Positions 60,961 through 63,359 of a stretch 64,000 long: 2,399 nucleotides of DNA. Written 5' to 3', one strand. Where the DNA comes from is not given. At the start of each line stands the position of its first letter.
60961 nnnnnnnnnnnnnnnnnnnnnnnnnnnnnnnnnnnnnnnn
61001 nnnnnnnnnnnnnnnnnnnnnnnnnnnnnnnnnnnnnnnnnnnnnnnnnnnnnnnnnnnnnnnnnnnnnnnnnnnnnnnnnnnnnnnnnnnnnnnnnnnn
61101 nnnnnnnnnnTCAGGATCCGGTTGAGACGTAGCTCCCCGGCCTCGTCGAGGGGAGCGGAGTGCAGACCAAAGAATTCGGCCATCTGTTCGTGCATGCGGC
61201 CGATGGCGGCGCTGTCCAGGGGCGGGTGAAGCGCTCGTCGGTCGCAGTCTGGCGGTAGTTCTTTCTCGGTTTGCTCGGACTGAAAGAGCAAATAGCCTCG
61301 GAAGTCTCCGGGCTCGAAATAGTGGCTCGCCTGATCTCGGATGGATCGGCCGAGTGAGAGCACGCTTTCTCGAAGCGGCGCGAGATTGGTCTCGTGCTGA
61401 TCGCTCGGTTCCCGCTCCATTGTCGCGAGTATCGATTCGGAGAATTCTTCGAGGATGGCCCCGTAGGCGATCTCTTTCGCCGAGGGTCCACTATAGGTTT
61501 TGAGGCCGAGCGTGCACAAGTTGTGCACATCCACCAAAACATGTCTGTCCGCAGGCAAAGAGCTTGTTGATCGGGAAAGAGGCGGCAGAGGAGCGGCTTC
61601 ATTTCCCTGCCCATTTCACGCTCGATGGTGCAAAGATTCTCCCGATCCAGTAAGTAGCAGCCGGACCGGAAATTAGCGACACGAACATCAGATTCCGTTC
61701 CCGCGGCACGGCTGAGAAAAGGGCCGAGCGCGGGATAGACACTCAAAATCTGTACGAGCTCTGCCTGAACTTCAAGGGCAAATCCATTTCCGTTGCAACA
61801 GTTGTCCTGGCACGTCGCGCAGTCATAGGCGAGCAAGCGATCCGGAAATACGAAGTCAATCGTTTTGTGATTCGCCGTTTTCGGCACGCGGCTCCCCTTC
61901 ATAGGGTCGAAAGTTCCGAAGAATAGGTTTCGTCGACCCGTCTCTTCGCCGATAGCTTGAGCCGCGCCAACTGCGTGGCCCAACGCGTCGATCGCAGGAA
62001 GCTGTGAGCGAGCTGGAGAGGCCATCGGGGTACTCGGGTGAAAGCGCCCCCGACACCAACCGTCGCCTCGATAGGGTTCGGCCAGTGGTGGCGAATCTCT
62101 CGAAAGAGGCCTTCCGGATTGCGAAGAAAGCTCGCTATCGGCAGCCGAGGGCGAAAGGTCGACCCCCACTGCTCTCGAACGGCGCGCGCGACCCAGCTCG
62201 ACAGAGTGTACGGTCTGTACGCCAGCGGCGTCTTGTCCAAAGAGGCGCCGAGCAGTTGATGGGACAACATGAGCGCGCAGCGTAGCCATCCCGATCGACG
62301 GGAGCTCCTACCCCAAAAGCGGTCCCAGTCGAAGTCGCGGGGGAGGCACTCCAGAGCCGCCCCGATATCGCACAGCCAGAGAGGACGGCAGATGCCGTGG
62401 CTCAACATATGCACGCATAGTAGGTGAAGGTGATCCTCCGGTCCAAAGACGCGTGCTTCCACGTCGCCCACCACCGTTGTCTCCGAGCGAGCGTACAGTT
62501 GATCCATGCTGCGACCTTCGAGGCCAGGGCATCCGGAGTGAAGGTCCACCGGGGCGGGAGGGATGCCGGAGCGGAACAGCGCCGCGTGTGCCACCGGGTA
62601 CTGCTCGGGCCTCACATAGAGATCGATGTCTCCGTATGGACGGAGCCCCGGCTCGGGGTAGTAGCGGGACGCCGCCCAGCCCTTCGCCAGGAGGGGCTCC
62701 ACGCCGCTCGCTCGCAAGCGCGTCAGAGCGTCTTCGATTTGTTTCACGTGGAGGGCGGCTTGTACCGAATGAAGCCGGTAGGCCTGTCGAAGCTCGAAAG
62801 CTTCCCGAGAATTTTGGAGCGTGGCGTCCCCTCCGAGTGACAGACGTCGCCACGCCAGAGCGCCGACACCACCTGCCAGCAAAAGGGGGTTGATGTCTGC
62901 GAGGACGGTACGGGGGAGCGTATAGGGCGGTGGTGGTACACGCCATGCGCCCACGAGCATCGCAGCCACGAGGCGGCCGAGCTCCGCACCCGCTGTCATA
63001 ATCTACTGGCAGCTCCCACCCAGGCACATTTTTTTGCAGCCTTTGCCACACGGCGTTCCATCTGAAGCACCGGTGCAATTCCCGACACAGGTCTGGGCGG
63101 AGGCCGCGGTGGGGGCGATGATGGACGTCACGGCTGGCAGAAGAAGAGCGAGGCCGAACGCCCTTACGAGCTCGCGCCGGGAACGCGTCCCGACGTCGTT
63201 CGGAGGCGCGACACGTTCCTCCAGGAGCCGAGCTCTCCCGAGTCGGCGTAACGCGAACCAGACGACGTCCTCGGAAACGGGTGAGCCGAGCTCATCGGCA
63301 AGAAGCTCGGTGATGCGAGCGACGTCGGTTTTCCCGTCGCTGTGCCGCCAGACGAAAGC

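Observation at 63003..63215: Cys-rich, AT-codon-biased tail fused in frame to the PqqD-like RRE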

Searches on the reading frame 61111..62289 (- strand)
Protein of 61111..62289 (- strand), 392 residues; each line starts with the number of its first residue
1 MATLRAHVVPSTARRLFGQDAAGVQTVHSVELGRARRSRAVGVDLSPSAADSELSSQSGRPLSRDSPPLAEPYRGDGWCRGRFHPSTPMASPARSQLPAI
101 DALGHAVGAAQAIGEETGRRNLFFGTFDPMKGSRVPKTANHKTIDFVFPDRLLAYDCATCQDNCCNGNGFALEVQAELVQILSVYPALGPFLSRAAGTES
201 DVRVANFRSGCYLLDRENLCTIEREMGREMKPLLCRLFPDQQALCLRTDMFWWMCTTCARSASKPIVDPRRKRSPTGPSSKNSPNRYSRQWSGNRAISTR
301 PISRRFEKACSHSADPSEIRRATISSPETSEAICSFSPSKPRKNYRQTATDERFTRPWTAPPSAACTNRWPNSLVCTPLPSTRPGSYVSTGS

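Call 3: search_protein_families(library=pfam, proteins=[window:61111-62289:-], max_evalue=0.01)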
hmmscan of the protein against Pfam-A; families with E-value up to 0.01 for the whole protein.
window:61111-62289:- (392 aa): 0 families

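Call 4: search_protein_families(library=ncbifam, proteins=[window:61111-62289:-], max_evalue=0.01)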
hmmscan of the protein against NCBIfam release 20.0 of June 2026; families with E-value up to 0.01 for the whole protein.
window:61111-62289:- (392 aa): 1 family
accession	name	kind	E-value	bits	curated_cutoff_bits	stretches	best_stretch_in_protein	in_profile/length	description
NF038110.1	Lys_methyl_FliB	equivalog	0.0085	15.6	85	0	159-239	13-100/373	flagellin lysine-N-methylase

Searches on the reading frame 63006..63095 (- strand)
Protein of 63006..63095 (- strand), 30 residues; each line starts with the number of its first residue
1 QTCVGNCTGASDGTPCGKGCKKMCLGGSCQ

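Call 64: search_solved_structures(query=window:63006-63095:-, max_evalue=10)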
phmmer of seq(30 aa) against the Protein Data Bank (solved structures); distinct sequences matched with E-value up to 10: 3.
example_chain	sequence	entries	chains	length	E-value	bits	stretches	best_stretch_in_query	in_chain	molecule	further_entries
6bx8_B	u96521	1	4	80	1.3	12.8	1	2-25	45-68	Tissue factor pathway inhibitor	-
2rjq_A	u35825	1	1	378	8.5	10.3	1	3-29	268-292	ADAMTS-5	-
2kgh_A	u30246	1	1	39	8.6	10.3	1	3-27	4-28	Venom peptide 2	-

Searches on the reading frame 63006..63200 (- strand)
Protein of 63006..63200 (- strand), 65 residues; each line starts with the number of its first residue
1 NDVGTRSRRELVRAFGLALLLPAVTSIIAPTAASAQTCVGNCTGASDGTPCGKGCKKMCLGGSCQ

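Call 38: search_protein_families(library=pfam, proteins=[window:63006-63200:-], max_evalue=10)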
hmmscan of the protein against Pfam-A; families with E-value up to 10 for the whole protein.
seq(65 aa): 0 families

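Call 39: search_protein_families(library=ncbifam, proteins=[window:63006-63200:-], max_evalue=10)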
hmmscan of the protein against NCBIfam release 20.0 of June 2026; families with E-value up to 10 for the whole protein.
seq(65 aa): 1 family
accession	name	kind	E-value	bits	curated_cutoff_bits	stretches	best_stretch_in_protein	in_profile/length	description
TIGR02811.1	formate_TAT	hypoth_equivalog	0.17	12.2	48.45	1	5-37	8-39/66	formate dehydrogenase region TAT target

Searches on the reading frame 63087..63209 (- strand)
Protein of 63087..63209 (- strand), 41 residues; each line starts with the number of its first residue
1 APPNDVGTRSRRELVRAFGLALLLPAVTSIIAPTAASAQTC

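Call 74: find_homologous_proteins(query=A4, max_evalue=0.001)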
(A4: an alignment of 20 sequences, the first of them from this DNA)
Query A4 (20 sequences) (41 aa, profile of the alignment): 7 proteins with E <= 0.001 among 2003 candidates.
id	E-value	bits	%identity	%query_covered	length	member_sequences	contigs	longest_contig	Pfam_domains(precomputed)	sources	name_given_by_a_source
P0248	8.3e-12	62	47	78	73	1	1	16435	-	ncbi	ncbi:MAG TPA: hypothetical protein VGB17_19000, partial [Pyrinomonadaceae bacterium]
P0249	5.3e-11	59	59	78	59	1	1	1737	-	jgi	jgi:hypothetical protein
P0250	6.3e-11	59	36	83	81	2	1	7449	-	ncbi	ncbi:MAG: hypothetical protein ABI481_08470, partial [Pyrinomonadaceae bacterium]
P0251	2.5e-10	57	53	78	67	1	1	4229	-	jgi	jgi:hypothetical protein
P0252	1.5e-9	55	53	78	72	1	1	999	-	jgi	jgi:hypothetical protein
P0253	1.9e-6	45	52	71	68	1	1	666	PF00543.28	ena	-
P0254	4.5e-6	44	49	95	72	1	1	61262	-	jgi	jgi:hypothetical protein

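Call 76: find_encoding_contigs(protein=P0254, flank=4000, max_places=1)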
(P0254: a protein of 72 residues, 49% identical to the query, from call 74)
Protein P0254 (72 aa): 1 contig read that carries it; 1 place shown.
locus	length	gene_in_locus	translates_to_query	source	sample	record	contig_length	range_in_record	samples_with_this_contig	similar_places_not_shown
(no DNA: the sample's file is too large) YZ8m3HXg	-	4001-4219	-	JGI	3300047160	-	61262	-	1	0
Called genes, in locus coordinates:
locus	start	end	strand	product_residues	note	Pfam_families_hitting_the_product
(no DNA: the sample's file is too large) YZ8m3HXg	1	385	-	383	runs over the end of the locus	PF13579:Glyco_trans_4_4, PF13439:Glyco_transf_4, PF20706:GT4-conflict (weak), PF00534:Glycos_transf_1, PF13692:Glyco_trans_1_4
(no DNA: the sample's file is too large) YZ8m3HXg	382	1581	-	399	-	PF13439:Glyco_transf_4, PF13579:Glyco_trans_4_4, PF20706:GT4-conflict, PF00534:Glycos_transf_1, PF13692:Glyco_trans_1_4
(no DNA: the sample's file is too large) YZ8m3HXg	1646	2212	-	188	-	PF02357:NusG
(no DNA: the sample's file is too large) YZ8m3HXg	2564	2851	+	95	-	-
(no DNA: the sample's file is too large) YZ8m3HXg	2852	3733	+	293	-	-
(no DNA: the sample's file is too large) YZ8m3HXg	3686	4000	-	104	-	-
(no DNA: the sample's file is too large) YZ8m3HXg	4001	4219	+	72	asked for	-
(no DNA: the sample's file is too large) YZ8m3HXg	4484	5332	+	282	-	PF14907:NTP_transf_5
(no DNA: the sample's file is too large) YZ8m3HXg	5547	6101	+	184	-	PF13620:CarboxypepD_reg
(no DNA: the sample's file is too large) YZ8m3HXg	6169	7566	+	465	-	PF02563:Poly_export, PF10531:SLBB (faint), PF22461:SLBB_2 (weak)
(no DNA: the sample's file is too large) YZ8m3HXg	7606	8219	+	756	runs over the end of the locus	PF01656:CbiA (faint), PF13614:AAA_31 (faint)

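Call 77: find_encoding_contigs(protein=P0251, flank=4000, max_places=1)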
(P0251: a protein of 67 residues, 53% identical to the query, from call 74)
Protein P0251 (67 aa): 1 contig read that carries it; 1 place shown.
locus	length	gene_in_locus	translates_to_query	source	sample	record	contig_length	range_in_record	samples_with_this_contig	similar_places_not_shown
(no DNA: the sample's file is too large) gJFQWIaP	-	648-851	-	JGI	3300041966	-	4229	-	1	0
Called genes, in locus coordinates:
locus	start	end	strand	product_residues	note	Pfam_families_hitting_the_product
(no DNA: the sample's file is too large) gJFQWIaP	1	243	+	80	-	?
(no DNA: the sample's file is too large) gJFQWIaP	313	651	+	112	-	-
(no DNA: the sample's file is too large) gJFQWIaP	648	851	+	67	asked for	-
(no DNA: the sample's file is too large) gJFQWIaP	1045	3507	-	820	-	PF02190:LON_substr_bdg, PF05496:RuvB_N (faint), PF00004:AAA, PF07728:AAA_5, PF22667:Lon_lid, PF05362:Lon_C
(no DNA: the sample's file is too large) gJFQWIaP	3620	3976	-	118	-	PF00011:HSP20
